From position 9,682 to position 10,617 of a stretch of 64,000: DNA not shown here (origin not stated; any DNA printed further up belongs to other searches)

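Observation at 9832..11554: lexA-adjacent cluster: small basic ORF, GIY-YIG-like protein and SprT-like HExxH protease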

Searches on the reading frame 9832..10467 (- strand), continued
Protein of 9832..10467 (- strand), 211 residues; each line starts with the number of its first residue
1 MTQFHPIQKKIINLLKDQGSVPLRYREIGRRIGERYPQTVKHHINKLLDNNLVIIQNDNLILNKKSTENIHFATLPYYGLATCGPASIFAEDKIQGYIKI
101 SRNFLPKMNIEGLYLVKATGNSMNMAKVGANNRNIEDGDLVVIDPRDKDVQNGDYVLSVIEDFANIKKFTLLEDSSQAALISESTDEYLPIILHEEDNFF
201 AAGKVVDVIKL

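Call 112: search_protein_families(library=pfam, alignment_id=A9, max_evalue=0.001)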
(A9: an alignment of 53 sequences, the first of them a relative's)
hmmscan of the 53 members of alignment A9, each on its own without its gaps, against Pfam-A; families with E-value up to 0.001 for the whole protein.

A. member 1, L016:4320-4838:- (173 aa): 0 families

B. families by the number of members that match (of 53 scanned): 34 families (the first 25 are shown)
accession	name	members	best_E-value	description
PF01844.29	HNH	5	2.1e-06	HNH endonuclease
PF00154.27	RecA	4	4.3e-138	recA bacterial DNA recombination protein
PF21096.2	RecA_C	4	9.7e-23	RecA C-terminal domain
PF08423.17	Rad51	4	4.3e-10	Rad51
PF06745.19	ATPase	4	9.3e-08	KaiC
PF13481.12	AAA_25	4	2.6e-05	AAA domain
PF01637.24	ATPase_2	4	5.4e-05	ATPase domain predominantly from Archaea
PF20114.4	DUF6504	4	0.00016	Domain of unknown function (DUF6504)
PF13479.12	AAA_24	4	0.00021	AAA domain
PF13191.12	AAA_16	4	0.00037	AAA ATPase domain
PF08937.16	ThsB_TIR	3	4.6e-25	Thoeris protein ThsB, TIR-like domain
PF01541.30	GIY-YIG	3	0.00017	GIY-YIG catalytic domain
PF13649.12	Methyltransf_25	2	8.6e-17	Methyltransferase domain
PF08242.18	Methyltransf_12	2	7.4e-12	Methyltransferase domain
PF13489.12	Methyltransf_23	2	6.8e-11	Methyltransferase domain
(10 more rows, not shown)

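Call 113: search_protein_families(library=pfam, proteins=[L082:3515-3787:-, L023:1270-1563:-, L097:3363-3662:-, L017:4581-4868:-, L022:3327-3674:-], max_evalue=0.5)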
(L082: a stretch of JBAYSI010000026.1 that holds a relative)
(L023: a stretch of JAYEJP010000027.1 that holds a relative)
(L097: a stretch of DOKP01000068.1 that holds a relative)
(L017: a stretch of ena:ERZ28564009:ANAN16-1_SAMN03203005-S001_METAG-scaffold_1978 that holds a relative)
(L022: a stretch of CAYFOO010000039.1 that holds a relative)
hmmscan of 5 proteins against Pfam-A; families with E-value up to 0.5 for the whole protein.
L082:3515-3787:- (91 aa): 2 families
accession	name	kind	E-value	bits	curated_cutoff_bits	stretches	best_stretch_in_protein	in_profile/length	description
PF01541.30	GIY-YIG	-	0.00017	22.3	22.6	1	26-59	2-35/78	GIY-YIG catalytic domain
PF04780.17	DUF629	-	0.0015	17.7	23.1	1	44-74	38-68/465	Protein of unknown function (DUF629)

L023:1270-1563:- (98 aa): 1 family
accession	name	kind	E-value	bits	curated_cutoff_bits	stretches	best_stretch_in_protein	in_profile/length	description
PF01541.30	GIY-YIG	-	0.15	12.8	22.6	1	26-75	3-55/78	GIY-YIG catalytic domain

L097:3363-3662:- (100 aa): 2 families
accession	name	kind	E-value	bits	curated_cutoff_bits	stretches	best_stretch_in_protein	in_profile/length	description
PF01541.30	GIY-YIG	-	0.016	15.9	22.6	1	25-68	3-41/78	GIY-YIG catalytic domain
PF10544.15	T5orf172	-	0.048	14.6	20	1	26-87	3-61/101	T5orf172 domain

L017:4581-4868:- (96 aa): 1 family
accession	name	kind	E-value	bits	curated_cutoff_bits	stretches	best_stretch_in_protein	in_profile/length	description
PF01541.30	GIY-YIG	-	0.00021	21.9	22.6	1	23-90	2-73/78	GIY-YIG catalytic domain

L022:3327-3674:- (116 aa): 0 families
